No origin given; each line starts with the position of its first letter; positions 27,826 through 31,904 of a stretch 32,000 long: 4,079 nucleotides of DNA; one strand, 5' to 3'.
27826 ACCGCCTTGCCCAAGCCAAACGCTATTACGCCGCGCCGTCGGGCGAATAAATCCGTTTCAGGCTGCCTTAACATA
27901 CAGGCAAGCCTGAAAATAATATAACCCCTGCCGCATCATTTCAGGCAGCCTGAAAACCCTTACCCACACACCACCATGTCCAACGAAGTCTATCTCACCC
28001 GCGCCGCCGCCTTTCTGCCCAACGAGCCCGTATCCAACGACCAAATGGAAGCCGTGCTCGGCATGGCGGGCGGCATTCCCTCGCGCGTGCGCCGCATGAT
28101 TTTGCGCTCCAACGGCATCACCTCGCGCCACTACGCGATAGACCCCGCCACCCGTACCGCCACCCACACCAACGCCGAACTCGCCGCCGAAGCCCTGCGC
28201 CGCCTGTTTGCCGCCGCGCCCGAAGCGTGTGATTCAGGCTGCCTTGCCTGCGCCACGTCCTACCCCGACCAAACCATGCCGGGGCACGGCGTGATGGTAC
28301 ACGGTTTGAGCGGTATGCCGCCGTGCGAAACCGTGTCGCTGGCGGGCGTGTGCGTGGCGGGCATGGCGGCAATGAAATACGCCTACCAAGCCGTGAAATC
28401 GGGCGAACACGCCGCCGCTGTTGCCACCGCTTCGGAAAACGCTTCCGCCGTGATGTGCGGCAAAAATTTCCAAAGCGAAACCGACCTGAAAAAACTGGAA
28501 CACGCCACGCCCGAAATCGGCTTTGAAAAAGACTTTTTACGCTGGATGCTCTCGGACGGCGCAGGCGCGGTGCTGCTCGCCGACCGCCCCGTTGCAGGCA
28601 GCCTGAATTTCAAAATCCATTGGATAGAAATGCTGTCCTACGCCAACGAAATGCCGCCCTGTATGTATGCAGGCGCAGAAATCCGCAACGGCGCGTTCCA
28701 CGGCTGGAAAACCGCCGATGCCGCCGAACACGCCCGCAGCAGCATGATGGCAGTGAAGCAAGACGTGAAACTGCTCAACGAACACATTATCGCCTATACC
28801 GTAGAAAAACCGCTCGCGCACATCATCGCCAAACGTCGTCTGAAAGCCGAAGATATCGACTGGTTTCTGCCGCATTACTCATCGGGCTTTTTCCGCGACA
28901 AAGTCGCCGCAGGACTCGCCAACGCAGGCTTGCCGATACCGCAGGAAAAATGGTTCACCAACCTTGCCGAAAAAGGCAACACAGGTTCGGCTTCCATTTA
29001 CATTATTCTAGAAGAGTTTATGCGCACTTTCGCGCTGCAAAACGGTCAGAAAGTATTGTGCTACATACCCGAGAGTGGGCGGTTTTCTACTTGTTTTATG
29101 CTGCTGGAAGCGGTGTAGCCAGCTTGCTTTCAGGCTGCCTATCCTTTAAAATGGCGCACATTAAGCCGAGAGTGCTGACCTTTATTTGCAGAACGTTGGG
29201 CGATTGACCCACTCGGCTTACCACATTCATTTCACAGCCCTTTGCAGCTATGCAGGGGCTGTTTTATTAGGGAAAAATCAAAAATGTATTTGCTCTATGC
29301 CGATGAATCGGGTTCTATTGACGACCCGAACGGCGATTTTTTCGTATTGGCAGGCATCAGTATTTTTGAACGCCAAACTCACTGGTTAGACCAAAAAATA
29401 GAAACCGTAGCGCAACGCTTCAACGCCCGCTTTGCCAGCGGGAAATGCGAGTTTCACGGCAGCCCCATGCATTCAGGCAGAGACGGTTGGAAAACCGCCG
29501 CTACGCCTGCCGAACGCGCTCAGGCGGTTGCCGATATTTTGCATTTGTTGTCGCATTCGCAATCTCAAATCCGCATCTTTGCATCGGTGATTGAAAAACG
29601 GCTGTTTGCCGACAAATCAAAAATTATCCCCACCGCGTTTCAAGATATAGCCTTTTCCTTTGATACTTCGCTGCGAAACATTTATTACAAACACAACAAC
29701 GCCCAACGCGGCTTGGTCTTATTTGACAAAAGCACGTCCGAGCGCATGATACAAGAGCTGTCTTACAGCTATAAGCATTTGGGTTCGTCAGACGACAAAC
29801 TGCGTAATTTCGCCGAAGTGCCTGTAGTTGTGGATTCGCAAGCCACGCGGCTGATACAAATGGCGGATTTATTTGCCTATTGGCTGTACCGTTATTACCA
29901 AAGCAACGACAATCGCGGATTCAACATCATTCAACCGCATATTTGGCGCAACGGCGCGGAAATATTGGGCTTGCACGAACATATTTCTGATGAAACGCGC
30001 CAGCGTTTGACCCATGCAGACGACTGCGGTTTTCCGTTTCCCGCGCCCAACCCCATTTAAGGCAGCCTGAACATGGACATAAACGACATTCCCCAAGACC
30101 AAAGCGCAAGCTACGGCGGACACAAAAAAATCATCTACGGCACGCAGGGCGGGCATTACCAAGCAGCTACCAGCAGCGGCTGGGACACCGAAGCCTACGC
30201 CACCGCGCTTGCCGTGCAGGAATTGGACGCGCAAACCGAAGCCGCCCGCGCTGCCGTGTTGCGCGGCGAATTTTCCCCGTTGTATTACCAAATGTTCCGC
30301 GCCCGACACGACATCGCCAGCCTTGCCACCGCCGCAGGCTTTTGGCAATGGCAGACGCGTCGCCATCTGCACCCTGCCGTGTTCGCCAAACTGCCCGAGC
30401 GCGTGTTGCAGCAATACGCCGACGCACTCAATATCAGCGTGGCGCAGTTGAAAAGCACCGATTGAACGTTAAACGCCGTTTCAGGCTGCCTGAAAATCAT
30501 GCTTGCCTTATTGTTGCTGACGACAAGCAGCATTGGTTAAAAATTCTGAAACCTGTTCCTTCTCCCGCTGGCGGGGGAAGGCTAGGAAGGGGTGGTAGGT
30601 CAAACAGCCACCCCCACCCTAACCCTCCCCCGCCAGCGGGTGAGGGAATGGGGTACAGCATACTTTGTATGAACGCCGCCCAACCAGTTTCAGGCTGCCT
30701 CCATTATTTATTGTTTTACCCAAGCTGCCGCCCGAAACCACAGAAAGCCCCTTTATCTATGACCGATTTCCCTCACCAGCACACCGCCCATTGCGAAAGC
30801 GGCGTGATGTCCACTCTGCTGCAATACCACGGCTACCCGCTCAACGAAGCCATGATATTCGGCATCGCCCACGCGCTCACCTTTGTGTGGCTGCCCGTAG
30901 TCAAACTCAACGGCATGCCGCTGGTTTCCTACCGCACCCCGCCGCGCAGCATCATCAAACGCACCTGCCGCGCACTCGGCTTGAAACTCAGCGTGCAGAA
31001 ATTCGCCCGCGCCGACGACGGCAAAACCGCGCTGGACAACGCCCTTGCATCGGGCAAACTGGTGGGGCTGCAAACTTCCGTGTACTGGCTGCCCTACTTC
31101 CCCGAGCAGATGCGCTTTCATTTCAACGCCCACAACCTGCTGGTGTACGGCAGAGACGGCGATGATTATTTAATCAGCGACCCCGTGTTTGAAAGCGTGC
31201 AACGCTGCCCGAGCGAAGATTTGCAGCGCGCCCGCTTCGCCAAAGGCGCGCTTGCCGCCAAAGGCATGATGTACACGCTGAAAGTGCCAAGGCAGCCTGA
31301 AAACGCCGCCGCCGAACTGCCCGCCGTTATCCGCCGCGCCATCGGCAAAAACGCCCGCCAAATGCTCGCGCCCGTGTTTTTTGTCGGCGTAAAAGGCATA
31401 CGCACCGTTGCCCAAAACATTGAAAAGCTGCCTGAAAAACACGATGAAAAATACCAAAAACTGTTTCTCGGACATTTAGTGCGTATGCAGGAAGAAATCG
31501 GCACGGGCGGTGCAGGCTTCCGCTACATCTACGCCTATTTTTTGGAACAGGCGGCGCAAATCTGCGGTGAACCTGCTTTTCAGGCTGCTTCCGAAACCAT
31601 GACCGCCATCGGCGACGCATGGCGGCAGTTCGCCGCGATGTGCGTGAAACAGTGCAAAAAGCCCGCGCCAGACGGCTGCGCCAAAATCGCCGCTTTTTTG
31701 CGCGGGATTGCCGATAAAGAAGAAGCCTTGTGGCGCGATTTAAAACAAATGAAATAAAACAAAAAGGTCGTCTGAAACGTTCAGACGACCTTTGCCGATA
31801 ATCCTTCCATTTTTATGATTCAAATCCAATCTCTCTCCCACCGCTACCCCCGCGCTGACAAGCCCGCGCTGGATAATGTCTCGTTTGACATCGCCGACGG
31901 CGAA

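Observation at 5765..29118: Complete aryl-polyene type II PKS cluster joined to darA/darB, predicting a flexirubin/arcuflavin-like APE-DAR pigment in a Kingella-like oral Neisseriaceae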

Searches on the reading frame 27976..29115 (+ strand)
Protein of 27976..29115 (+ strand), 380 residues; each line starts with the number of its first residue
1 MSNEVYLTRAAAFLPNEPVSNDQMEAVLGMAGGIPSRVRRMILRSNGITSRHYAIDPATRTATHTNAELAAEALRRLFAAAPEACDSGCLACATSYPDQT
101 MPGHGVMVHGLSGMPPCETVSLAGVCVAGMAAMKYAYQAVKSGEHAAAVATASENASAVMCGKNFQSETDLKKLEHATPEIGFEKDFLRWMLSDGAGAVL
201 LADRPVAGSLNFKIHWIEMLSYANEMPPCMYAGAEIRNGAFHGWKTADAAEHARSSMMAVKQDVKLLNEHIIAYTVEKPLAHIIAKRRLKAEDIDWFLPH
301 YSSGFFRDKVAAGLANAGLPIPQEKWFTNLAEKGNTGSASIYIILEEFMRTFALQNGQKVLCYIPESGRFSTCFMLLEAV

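Call 5: search_protein_families(library=pfam, proteins=[window:27976-29115:+], max_evalue=0.01)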
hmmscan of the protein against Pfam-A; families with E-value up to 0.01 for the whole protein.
window:27976-29115:+ (380 aa): 3 families
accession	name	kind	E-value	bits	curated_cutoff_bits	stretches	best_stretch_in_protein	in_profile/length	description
PF08541.16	ACP_syn_III_C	-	3.8e-12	46.6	26.6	1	285-362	2-74/90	3-Oxoacyl-[acyl-carrier-protein (ACP)] synthase III C terminal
PF00108.29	Thiolase_N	-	0.0019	18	26.4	1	83-167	43-126/260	Thiolase, N-terminal domain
PF08545.16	ACP_syn_III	-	0.0042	17.4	24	0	124-160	5-41/80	3-Oxoacyl-[acyl-carrier-protein (ACP)] synthase III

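Call 9: search_protein_families(library=ncbifam, proteins=[window:27976-29115:+], max_evalue=0.001)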
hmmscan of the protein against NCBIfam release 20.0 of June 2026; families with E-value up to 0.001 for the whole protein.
window:27976-29115:+ (380 aa): 10 families
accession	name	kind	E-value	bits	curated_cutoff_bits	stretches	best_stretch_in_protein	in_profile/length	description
NF005293.2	PRK06816.1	subfamily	4.2e-169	562.5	450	1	5-380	1-378/378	StlD/DarB family beta-ketosynthase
NF053539.1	resorcinol_DarB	exception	4.1e-135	450.7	550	1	3-379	1-376/377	dialkylresorcinol biosynthesis protein DarB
NF006829.0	PRK09352.1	subfamily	1.9e-22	79.7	249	2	191-362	158-305/322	beta-ketoacyl-ACP synthase 3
TIGR00747.1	fabH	subfamily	1.8e-18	66.7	292.1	2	273-361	222-305/322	beta-ketoacyl-ACP synthase III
NF004623.0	PRK05963.1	equivalog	1.8e-15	57.1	437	2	14-152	15-141/328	beta-ketoacyl-ACP synthase III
NF005541.0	PRK07204.1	equivalog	4.6e-12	46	402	1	276-378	232-328/329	beta-ketoacyl-ACP synthase III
NF006720.0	PRK09258.1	equivalog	2.3e-09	37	285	1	11-362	12-322/338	3-oxoacyl-ACP synthase III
TIGR01930.1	AcCoA-C-Actrans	subfamily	3.1e-07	29.7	240.55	1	65-188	20-145/385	acetyl-CoA C-acyltransferase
TIGR03150.1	fabF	equivalog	4.1e-05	22.5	493.75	1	119-214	154-251/407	beta-ketoacyl-ACP synthase II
NF004720.0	PRK06064.1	subfamily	0.00014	20.7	420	0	105-159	64-118/389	thiolase domain-containing protein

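Call 38: search_solved_structures(query=window:27976-29115:+, max_evalue=0.00001, show_alignments=1)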
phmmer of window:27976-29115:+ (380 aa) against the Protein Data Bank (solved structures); distinct sequences matched with E-value up to 0.00001: 22.
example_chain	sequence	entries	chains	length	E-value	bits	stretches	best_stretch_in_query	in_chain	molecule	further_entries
5gk0_A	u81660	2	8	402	1.3e-124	419.2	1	1-378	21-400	Ketosynthase StlD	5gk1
5gk2_A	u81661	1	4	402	3.2e-123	414.6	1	1-378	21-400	Ketosynthase StlD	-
4dfe_A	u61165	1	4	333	6.1e-13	51.8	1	275-362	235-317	3-oxoacyl-[acyl-carrier-protein] synthase 3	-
4ryb_A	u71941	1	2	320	3.7e-10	42.6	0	13-159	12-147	3-oxoacyl-[acyl-carrier-protein] synthase 3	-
5by7_A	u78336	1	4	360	6.1e-10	41.9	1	5-372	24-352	3-oxoacyl-ACP synthase III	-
2ebd_A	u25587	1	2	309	8.9e-08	34.8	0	275-362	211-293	3-oxoacyl-[acyl-carrier-protein] synthase 3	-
4nhd_A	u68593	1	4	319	1.1e-07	34.5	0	44-147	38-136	3-oxoacyl-[acyl-carrier-protein] synthase 3 protein 1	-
6x7r_A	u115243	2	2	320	1.6e-07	33.9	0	41-154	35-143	3-oxoacyl-[acyl-carrier-protein] synthase 3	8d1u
8vd9_A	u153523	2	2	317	1.6e-07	33.9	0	280-361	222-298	Beta-ketoacyl-[acyl-carrier-protein] synthase III 1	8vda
1hn9_A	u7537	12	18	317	1.7e-07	33.9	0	41-154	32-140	BETA-KETOACYL-ACYL CARRIER PROTEIN SYNTHASE III | 3-oxoacyl-[acyl-carrier-protein] synthase III | 3-oxoacyl-[acyl-carrier-protein] synthase 3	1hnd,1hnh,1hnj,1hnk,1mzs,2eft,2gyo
9ka2_A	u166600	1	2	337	2e-07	33.6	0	41-154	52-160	Beta-ketoacyl-[acyl-carrier-protein] synthase III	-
3il9_A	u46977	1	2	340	2.3e-07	33.4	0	41-154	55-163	3-oxoacyl-[acyl-carrier-protein] synthase 3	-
3il4_A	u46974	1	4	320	4.3e-07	32.5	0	290-357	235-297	3-oxoacyl-[acyl-carrier-protein] synthase 3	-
1ebl_A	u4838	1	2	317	7.7e-07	31.7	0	41-154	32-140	BETA-KETOACYL-ACP SYNTHASE III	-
3il6_A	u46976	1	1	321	9.7e-07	31.4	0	290-357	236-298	3-oxoacyl-[acyl-carrier-protein] synthase 3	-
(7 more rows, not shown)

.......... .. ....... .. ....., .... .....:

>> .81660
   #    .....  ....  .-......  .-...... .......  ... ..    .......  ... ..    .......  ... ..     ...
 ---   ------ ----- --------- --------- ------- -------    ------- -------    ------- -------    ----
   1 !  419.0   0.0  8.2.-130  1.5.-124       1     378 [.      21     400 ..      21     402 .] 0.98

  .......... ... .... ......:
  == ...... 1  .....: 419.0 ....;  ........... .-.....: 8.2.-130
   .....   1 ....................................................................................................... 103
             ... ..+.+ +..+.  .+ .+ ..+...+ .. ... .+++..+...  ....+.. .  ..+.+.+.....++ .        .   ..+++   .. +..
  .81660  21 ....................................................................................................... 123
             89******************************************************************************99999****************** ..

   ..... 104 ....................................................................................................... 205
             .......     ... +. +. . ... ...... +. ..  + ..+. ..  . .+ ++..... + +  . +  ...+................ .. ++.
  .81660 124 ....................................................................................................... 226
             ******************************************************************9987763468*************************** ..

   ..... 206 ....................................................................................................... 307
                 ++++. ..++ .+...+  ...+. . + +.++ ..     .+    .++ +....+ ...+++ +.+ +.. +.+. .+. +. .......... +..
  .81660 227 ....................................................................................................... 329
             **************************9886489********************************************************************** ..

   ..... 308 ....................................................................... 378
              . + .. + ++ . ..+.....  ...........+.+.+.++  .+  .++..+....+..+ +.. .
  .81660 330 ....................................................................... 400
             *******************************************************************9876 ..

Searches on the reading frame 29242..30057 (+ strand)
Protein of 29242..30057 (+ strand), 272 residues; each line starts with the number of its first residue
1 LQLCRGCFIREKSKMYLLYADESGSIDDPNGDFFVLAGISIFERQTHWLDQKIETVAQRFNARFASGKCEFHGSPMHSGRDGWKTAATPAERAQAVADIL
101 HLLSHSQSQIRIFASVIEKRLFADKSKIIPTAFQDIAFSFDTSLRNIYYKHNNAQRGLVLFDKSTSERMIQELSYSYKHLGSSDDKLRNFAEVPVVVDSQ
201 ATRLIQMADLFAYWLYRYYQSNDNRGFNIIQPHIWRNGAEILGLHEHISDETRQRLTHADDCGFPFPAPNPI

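Call 5: search_protein_families(library=pfam, proteins=[window:29242-30057:+], max_evalue=0.01)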
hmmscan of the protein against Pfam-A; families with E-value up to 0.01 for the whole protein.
window:29242-30057:+ (272 aa): 1 family
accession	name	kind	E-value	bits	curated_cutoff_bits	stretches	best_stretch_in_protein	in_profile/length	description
PF12686.12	DUF3800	-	1.2e-17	65.5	21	1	17-218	1-149/149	Protein of unknown function (DUF3800)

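Call 41: search_protein_families(library=ncbifam, proteins=[window:29284-30057:+], max_evalue=0.1)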
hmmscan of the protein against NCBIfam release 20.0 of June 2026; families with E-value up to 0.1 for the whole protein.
window:29284-30057:+ (258 aa): 1 family
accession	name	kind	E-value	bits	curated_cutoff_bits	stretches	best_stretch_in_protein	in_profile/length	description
NF005999.0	PRK08126.1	subfamily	0.084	11.6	571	0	146-207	210-270/432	hypothetical protein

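Call 58: search_protein_families(library=padloc, proteins=[window:29284-30057:+], max_evalue=0.01)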
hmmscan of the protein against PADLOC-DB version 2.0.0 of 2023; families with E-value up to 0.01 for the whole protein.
window:29284-30057:+ (258 aa): 1 family
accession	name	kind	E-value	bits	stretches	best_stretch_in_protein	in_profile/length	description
PDLC04353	PDC-M04A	-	0.00021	18.8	0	2-49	5-52/232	-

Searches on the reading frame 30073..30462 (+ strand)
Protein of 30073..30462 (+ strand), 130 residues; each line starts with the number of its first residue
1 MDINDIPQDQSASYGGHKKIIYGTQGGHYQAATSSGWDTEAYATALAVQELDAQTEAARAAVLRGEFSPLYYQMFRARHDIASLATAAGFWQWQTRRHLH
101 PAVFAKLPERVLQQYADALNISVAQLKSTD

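Call 37: search_protein_families(library=pfam, proteins=[window:30073-30462:+], max_evalue=1)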
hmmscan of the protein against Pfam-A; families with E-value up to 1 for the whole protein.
window:30073-30462:+ (130 aa): 0 families

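Call 41: search_protein_families(library=ncbifam, proteins=[window:30073-30462:+], max_evalue=0.1)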
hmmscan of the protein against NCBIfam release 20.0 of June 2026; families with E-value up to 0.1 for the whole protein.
window:30073-30462:+ (130 aa): 3 families
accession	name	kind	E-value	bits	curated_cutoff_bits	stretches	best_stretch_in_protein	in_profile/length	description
NF053536.1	DarG_fam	subfamily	1.7e-50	170.6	70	1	1-129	1-130/131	DarG family dialkylresorcinol biosynthesis protein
NF053545.1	flexirubin_DarG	equivalog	1.3e-34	119.1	170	1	1-127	1-129/129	flexirubin biosynthesis protein DarG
NF033439.1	small_mem_YoeI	equivalog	0.096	12.6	33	0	41-50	6-15/20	membrane protein YoeI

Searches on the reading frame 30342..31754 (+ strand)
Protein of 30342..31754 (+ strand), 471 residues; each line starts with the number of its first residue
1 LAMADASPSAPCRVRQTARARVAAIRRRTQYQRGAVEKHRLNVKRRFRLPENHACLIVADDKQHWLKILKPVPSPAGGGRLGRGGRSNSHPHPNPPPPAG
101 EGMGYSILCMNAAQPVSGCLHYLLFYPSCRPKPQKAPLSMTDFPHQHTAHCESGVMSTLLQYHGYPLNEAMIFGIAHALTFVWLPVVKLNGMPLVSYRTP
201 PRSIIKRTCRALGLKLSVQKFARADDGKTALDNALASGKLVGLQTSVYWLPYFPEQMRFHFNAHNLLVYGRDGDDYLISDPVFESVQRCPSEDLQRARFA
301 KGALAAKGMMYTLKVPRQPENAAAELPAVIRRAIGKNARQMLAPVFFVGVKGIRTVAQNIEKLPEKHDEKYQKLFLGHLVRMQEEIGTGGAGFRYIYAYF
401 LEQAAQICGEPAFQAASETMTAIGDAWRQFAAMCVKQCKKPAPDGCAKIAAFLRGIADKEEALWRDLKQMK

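Call 5: search_protein_families(library=pfam, proteins=[window:30342-31754:+], max_evalue=0.01)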
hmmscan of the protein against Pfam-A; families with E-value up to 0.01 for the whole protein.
window:30342-31754:+ (471 aa): 2 families
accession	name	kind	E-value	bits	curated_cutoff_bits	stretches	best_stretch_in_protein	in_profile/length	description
PF16169.10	DUF4872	-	2.3e-52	177.7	28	1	292-467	1-173/173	Domain of unknown function (DUF4872)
PF14399.12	BtrH_N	-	2.7e-47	160.8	29.7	1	150-281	1-134/134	Butirosin biosynthesis protein H, N-terminal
